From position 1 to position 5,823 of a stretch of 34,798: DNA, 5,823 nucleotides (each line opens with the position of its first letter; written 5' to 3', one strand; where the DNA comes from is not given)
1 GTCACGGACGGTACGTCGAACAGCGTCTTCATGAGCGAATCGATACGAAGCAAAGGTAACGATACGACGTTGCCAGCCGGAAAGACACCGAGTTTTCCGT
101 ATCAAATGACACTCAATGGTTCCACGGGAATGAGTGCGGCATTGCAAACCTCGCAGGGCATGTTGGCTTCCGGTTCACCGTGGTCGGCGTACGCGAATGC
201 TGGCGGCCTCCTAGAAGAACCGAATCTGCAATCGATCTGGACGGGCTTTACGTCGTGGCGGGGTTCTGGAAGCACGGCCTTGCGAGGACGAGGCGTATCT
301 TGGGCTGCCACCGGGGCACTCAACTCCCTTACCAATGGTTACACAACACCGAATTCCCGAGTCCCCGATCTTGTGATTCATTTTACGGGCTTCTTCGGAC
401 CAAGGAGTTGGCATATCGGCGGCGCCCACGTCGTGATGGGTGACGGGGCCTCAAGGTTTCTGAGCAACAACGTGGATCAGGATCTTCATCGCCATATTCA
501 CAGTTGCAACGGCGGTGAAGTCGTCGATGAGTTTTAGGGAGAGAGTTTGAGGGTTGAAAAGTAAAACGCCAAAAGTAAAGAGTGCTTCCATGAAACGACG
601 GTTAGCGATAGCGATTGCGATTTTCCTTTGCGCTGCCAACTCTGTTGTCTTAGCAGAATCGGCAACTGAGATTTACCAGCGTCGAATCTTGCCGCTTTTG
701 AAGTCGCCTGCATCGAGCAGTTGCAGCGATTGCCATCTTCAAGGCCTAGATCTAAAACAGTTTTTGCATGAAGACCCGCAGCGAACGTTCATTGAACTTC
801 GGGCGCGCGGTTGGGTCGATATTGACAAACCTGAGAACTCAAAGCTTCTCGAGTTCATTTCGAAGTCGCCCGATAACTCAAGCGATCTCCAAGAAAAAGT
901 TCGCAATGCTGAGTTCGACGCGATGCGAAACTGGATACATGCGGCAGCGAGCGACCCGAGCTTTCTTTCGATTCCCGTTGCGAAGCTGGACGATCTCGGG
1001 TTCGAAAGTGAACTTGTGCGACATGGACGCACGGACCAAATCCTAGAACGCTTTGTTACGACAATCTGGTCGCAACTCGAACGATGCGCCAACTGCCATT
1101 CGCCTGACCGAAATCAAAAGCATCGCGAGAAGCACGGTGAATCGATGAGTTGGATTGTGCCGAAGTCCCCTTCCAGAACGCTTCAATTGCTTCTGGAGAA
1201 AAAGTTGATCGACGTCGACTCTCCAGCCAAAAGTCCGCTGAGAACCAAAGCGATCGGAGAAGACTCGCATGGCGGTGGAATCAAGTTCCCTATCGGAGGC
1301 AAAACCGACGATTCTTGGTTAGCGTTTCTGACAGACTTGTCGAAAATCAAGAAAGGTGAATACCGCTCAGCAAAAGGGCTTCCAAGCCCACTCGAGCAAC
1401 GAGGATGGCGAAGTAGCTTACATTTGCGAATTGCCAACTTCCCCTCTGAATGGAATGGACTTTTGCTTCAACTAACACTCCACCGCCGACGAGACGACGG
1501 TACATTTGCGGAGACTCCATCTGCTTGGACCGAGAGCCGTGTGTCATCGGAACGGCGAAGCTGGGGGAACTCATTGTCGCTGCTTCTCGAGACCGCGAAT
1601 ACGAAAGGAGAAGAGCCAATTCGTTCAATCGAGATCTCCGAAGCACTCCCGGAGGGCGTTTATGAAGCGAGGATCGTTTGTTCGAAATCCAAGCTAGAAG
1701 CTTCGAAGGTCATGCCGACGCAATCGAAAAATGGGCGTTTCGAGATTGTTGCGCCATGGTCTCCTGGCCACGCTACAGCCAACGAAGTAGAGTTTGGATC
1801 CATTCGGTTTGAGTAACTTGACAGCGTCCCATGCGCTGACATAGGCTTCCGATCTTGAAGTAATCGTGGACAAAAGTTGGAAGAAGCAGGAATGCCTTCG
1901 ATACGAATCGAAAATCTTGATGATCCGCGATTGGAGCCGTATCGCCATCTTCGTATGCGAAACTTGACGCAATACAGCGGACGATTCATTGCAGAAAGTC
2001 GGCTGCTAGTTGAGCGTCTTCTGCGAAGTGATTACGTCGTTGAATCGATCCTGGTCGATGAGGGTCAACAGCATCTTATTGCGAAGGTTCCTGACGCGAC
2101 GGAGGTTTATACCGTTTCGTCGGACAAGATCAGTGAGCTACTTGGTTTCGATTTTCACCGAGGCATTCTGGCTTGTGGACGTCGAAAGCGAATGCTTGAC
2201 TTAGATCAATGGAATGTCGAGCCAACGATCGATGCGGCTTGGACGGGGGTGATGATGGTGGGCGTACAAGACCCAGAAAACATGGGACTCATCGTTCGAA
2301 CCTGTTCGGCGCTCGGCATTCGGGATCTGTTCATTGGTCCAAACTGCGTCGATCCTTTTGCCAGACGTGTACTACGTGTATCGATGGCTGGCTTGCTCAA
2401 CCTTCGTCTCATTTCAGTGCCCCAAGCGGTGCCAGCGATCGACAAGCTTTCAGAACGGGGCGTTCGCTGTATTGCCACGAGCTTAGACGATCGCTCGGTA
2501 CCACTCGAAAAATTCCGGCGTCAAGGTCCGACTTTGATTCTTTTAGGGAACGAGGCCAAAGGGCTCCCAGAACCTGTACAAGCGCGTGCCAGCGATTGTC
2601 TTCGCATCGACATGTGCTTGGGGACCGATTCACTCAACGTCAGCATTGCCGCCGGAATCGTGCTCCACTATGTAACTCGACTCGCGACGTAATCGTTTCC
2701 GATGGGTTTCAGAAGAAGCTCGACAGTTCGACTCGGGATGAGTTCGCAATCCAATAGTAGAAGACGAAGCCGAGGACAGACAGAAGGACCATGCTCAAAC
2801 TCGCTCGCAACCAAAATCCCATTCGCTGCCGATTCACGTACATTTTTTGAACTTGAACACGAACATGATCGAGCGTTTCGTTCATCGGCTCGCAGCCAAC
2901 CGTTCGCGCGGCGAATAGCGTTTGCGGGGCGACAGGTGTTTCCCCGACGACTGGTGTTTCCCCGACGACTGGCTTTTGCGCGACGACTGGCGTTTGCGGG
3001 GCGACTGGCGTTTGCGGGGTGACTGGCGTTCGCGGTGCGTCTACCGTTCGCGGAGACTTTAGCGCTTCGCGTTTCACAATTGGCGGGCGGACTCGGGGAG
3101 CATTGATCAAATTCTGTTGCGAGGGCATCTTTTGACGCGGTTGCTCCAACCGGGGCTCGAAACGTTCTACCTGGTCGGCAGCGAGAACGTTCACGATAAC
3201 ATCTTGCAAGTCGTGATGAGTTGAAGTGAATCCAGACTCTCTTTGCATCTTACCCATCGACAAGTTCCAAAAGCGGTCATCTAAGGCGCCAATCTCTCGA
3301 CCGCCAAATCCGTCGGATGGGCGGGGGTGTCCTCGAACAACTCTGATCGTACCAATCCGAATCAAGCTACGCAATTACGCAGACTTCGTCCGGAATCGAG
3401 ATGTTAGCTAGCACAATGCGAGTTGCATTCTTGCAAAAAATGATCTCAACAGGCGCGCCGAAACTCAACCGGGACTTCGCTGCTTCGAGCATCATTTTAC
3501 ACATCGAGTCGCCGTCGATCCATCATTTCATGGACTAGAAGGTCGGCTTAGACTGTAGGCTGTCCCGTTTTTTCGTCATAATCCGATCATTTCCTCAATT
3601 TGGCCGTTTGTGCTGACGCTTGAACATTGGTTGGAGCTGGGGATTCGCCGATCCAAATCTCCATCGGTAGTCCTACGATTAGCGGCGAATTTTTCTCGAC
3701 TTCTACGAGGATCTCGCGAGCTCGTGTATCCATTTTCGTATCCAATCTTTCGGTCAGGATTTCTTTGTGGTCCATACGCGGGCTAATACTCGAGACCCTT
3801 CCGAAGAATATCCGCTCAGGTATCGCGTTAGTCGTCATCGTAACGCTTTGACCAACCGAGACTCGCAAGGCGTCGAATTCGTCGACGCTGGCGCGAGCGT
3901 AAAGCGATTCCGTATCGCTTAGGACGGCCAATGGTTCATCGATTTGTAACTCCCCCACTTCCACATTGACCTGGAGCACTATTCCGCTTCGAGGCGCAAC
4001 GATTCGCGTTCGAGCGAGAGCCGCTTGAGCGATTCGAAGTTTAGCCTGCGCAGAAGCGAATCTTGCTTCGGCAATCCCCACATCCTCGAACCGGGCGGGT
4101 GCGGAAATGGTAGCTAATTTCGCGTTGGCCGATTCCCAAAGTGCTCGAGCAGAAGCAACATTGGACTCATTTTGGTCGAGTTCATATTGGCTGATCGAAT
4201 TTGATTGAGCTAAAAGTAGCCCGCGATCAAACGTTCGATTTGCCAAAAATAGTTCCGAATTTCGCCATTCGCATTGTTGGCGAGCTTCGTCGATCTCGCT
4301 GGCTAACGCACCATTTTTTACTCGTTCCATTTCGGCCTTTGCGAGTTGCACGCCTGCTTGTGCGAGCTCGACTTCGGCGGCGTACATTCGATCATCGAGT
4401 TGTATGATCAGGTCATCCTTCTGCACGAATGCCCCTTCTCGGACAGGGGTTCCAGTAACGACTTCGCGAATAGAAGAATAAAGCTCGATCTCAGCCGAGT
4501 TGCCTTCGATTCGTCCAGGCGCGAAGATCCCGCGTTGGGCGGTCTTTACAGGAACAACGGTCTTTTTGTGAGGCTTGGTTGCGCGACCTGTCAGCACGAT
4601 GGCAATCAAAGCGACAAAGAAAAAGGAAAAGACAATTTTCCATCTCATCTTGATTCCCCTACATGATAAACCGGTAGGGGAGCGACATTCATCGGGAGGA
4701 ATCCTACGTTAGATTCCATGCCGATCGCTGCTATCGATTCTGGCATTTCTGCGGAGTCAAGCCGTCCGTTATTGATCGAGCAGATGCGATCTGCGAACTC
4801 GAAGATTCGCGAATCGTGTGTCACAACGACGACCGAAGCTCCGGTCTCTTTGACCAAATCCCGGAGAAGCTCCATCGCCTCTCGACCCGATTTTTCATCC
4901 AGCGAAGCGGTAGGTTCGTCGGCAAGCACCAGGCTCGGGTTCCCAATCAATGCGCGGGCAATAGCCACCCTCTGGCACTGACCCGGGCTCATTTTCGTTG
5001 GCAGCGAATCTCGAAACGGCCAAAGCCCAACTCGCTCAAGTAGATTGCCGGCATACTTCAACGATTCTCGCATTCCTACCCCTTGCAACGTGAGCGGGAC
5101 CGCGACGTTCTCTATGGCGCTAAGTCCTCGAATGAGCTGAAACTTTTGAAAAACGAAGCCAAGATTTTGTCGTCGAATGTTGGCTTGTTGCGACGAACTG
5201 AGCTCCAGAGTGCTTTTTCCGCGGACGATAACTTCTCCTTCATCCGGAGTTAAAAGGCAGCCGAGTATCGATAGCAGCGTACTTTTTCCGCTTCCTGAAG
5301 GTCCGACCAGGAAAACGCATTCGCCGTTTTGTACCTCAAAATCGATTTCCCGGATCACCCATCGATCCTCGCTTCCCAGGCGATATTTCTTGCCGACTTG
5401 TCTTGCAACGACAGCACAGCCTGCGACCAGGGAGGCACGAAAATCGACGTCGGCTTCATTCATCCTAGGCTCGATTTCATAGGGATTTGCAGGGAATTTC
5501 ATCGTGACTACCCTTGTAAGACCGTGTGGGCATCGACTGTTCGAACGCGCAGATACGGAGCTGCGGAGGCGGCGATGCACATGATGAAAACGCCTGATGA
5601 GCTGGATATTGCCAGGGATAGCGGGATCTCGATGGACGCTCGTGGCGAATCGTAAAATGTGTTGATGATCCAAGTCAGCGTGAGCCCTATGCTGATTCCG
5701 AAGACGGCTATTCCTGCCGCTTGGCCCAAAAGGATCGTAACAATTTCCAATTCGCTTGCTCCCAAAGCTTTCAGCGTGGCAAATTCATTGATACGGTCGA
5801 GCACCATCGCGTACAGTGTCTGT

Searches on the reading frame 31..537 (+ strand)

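Call 6: search_protein_families(library=ncbifam, proteins=[window:31-537:+], max_evalue=0.00001)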
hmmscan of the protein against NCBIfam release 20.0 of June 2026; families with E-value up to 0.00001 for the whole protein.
window:31-537:+ (168 aa): 1 family
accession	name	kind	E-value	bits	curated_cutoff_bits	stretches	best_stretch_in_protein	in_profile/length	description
TIGR04294.2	pre_pil_HX9DG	domain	3.1e-08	33.1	19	1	124-145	1-22/22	H-X9-DG-CTERM domain-containing protein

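Call 17: search_protein_families(library=pfam, proteins=[window:31-537:+], max_evalue=0.01)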
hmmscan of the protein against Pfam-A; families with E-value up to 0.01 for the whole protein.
window:31-537:+ (168 aa): 1 family
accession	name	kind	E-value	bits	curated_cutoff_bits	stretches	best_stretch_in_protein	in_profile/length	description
PF07596.16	SBP_bac_10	-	4.9e-08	33.8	23.3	1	76-150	191-267/268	Protein of unknown function (DUF1559)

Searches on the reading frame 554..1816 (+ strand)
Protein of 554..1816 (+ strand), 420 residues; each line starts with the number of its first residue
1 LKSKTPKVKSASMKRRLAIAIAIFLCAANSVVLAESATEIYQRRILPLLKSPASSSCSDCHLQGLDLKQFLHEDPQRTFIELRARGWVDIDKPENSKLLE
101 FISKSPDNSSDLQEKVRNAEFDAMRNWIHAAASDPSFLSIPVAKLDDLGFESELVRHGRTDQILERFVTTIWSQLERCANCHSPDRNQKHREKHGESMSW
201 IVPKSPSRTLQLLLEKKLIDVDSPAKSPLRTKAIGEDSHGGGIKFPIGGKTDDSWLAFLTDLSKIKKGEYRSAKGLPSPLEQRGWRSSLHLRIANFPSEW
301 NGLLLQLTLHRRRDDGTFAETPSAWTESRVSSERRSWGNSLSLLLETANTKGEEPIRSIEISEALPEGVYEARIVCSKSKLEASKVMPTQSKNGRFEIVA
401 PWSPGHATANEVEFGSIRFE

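Call 6: search_protein_families(library=ncbifam, proteins=[window:554-1816:+], max_evalue=0.00001)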
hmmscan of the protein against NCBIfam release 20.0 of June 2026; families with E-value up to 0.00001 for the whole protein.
window:554-1816:+ (420 aa): 0 families

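Call 9: find_encoding_contigs(protein=window:554-1816:+, flank=10000, max_places=4)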
Protein window:554-1816:+ (420 aa): no gene with exactly this product is on record in the collection.

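Call 17: search_protein_families(library=pfam, proteins=[window:554-1816:+], max_evalue=0.01)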
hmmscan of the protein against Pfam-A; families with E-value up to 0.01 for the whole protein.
window:554-1816:+ (420 aa): 1 family
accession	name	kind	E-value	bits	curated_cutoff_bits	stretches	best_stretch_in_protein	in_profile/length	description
PF22113.1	Mtrc-MtrF_II-IV_dom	-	0.0032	17.5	30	0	174-194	155-175/176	Outer membrane cytochrome MtrC/MtrF-like, domains II/IV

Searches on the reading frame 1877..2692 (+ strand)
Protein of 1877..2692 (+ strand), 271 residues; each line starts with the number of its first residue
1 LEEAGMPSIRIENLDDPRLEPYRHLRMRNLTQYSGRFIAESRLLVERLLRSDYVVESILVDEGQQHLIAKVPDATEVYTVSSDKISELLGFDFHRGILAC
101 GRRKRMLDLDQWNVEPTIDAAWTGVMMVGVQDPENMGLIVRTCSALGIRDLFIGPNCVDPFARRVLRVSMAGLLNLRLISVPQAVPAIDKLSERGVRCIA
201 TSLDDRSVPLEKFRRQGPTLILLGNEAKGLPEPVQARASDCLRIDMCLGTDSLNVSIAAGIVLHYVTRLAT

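Call 6: search_protein_families(library=ncbifam, proteins=[window:1877-2692:+], max_evalue=0.00001)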
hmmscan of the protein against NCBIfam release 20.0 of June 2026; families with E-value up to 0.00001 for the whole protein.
window:1877-2692:+ (271 aa): 7 families
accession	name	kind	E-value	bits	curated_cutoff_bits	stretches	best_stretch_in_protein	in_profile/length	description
TIGR00186.1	rRNA_methyl_3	equivalog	2.1e-28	99.4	160.15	1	63-267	32-237/240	23S rRNA (guanosine(2251)-2'-O)-methyltransferase RlmB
NF008117.0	PRK10864.1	equivalog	1.1e-13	51.1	267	1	79-264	155-336/344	tRNA/rRNA methyltransferase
NF008295.0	PRK11081.1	equivalog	4.7e-13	49.2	227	1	125-266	22-161/230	tRNA (guanosine(18)-2'-O)-methyltransferase TrmH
NF008386.0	PRK11181.1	equivalog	2.7e-12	46.5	366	1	78-268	51-240/244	23S rRNA (guanosine(2251)-2'-O)-methyltransferase RlmB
NF000477.1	NshR_TsnR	equivalog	1.9e-11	43.9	425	1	125-265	119-259/266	NshR/TsnR family 23S rRNA methyltransferase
TIGR00185.1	tRNA_yibK_trmL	equivalog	6.3e-08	32.6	190.6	1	128-267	7-145/154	tRNA (uridine(34)/cytosine(34)/5-carboxymethylaminomethyluridine(34)-2'-O)-methyltransferase TrmL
NF000035.1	nosihep_NshR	exception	7.3e-06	25.7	500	0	125-265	119-259/274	NshR family nosiheptide/thiostrepton resistance 23S rRNA methyltransferase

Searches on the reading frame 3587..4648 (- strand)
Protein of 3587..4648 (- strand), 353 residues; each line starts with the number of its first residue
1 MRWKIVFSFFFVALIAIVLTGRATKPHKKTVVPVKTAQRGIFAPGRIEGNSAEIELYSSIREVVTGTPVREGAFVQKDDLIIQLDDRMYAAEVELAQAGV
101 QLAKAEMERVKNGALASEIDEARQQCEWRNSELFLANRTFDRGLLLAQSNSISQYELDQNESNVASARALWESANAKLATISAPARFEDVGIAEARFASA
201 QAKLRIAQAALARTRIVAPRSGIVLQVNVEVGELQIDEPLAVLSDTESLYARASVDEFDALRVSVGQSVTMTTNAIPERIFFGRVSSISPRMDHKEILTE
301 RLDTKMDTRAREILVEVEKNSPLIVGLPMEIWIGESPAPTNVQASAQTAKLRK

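Call 6: search_protein_families(library=ncbifam, proteins=[window:3587-4648:-], max_evalue=0.00001)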
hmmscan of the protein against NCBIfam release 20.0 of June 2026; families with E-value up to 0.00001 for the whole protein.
window:3587-4648:- (353 aa): 11 families
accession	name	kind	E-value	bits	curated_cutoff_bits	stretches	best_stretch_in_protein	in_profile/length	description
NF002939.0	PRK03598.1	equivalog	4.7e-40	137.8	393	1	67-333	58-325/332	secretion protein HlyD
TIGR01730.1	RND_mfp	subfamily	1.7e-29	102.8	94.9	1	192-295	113-217/322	efflux RND transporter periplasmic adaptor subunit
TIGR02971.1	heterocyst_DevB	subfamily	2.7e-25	89.5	129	1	62-321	25-311/327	ABC exporter membrane fusion protein, DevB family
NF007785.0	PRK10476.1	equivalog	4.4e-25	88.2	376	1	54-289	49-285/347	multidrug transporter subunit MdtN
TIGR00998.1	8a0101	subfamily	8.9e-23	80.7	390.8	1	54-290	43-283/334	EmrA/EmrK family multidrug efflux transporter periplasmic adaptor subunit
NF011715.0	PRK15136.1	equivalog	1.8e-14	53.2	563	1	53-285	61-289/390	multidrug efflux MFS transporter periplasmic adaptor subunit EmrA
NF008606.0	PRK11578.1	equivalog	5.9e-14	52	342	1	11-291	11-265/371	macrolide transporter subunit MacA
NF045904.1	RND-peri-MexE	equivalog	5.2e-11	42.1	714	1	60-115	70-125/390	multidrug efflux RND transporter periplasmic adaptor subunit MexE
NF007850.1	PRK10559.1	equivalog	7.2e-10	38.4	400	1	192-291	126-225/303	p-hydroxybenzoic acid efflux pump subunit AaeA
TIGR00999.1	8a0102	subfamily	4e-08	32.7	319.3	1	193-295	70-174/271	CzcB/NccB family metal efflux transporter periplasmic adaptor subunit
TIGR01843.1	type_I_hlyD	subfamily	1.6e-07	30.6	208.65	0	145-333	199-396/422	HlyD family type I secretion periplasmic adaptor subunit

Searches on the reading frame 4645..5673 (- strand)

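Call 6: search_protein_families(library=ncbifam, proteins=[window:4645-5673:-], max_evalue=0.00001)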
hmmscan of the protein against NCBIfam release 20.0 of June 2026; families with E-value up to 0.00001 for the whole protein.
window:4645-5673:- (342 aa): 186 families (the best 25 are shown)
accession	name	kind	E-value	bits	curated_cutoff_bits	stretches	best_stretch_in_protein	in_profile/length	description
TIGR02982.1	heterocyst_DevA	subfamily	1e-62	211.6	295.8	1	90-305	4-219/220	ABC exporter ATP-binding subunit, DevA family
TIGR02211.1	LolD_lipo_ex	equivalog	1.9e-61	207.4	307.75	1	90-305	4-219/221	lipoprotein-releasing ABC transporter ATP-binding protein LolD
NF007826.0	PRK10535.1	equivalog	4.7e-54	183.8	966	1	91-306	8-222/648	macrolide ABC transporter ATP-binding protein/permease MacB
NF008639.0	PRK11629.1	equivalog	5.2e-54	183.1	360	1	91-306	10-225/234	lipoprotein-releasing ABC transporter ATP-binding protein LolD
NF038007.1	ABC_ATP_DarD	equivalog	4.7e-53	179.9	375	1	101-305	15-218/218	darobactin export ABC transporter ATP-binding protein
TIGR02673.1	FtsE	equivalog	1.3e-52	178.6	264.85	1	91-303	5-213/214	cell division ATP-binding protein FtsE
TIGR03608.1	L_ocin_972_ABC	subfamily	6.8e-52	175.9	254.85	1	102-299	9-205/206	putative bacteriocin export ABC transporter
NF007879.0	PRK10584.1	equivalog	2.1e-49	168.3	336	1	91-306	10-225/228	putative ABC transporter ATP-binding protein YbbA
TIGR02315.1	ABC_phnC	equivalog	1e-46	159.3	266.1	1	101-313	12-232/243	phosphonate ABC transporter ATP-binding protein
TIGR00968.1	3a0106s01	subfamily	1.2e-44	152.6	342.75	1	104-315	13-219/237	sulfate ABC transporter ATP-binding protein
NF007027.0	PRK09493.1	equivalog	1.3e-44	152.4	379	1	103-313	13-222/240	glutamine ABC transporter ATP-binding protein GlnQ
TIGR03265.1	PhnT2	equivalog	5.2e-42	144.3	457.7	1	103-314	16-222/353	putative 2-aminoethylphosphonate ABC transporter ATP-binding protein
NF040933.2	ABC_arch_GlcV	equivalog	1.3e-41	142.7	450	1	88-315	3-230/357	glucose ABC transporter ATP-binding protein GlcV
TIGR03005.1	ectoine_ehuA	equivalog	2e-41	141.9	345.4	1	104-314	13-234/252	ectoine/hydroxyectoine ABC transporter ATP-binding protein EhuA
TIGR04520.1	ECF_ATPase_1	equivalog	3.4e-41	141.4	315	1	92-315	5-224/269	energy-coupling factor transporter ATPase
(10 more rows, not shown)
